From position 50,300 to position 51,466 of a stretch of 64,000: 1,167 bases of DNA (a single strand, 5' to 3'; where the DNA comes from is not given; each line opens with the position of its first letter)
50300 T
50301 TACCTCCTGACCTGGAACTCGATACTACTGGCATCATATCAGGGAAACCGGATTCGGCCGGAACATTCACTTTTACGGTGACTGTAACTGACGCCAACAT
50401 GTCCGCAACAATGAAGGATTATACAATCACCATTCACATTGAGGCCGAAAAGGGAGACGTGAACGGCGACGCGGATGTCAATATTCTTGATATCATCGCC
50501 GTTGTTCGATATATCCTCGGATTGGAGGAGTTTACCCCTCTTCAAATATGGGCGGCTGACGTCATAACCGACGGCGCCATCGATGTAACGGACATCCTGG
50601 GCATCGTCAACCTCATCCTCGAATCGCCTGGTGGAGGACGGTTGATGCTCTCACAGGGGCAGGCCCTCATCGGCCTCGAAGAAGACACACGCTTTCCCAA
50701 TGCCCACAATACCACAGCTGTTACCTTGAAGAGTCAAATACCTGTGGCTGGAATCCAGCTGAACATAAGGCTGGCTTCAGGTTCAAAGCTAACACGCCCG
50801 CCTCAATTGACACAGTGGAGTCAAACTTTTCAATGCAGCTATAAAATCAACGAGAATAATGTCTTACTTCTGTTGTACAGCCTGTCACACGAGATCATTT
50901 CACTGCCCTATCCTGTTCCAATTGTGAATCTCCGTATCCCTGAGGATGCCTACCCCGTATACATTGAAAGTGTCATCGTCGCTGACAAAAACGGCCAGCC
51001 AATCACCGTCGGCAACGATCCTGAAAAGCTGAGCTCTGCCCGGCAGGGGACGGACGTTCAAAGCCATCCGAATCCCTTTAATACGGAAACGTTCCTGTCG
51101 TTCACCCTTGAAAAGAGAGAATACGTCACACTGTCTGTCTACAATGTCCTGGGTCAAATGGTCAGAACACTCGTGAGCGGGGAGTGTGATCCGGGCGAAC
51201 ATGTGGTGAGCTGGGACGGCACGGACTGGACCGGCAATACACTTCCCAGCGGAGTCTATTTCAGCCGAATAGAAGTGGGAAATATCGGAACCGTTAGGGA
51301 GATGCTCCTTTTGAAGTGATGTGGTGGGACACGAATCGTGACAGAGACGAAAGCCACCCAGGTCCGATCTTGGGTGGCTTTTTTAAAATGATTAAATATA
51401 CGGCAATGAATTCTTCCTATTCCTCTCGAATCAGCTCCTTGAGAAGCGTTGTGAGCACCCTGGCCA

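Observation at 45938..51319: Tandem paralogous ~900-aa secreted proteins with an unusual module order: beta-propeller – PPxAP/HYRI module – 'putative Ig' – dockerin – cohesin-like – T9SS CTD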

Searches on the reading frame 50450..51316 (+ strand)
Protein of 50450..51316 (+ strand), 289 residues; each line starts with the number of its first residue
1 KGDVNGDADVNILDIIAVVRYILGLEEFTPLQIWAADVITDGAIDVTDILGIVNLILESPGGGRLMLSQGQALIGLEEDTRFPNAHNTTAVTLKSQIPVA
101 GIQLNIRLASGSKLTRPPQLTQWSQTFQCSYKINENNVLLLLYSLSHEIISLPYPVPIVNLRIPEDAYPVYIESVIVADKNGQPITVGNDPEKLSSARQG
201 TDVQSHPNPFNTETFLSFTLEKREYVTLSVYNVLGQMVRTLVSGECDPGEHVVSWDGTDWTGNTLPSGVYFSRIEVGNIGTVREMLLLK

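Call 107: search_protein_families(library=ncbifam, max_evalue=0.01, proteins=[window:50450-51316:+])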
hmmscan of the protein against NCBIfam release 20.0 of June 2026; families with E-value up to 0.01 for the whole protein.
window:50450-51316:+ (289 aa): 8 families
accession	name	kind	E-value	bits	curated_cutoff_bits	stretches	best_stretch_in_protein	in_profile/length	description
NF005176.1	PRK06655.1-1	equivalog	5.1e-08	33.1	230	1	219-277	92-150/197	flagellar hook assembly protein FlgD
NF033707.1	T9SS_sortase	equivalog_domain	1.9e-07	29.1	420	1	200-277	996-1078/1095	type IX secretion system sortase PorU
TIGR04183.1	Por_Secre_tail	domain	7.9e-07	29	23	1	207-278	3-62/72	T9SS type A sorting domain-containing protein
NF009276.0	PRK12633.1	equivalog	0.00042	20.1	383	1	225-274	130-179/234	flagellar basal body rod modification protein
NF052323.1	T9SSA_dep_M6i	equivalog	0.00092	17.3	600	1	204-280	959-1030/1043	T9SS-dependent M6-like inactivated metalloprotease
NF009453.0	PRK12813.1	equivalog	0.0012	18.4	264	1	224-275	124-172/223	flagellar basal body rod modification protein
NF038113.1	T9SSA_dep_M36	equivalog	0.0045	15.2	885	1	201-281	791-862/869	T9SS-dependent M36 family metallopeptidase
NF049990.1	CellobisidaseCelK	equivalog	0.0055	14.9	1700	1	2-54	830-880/889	cellulose 1,4-beta-cellobiosidase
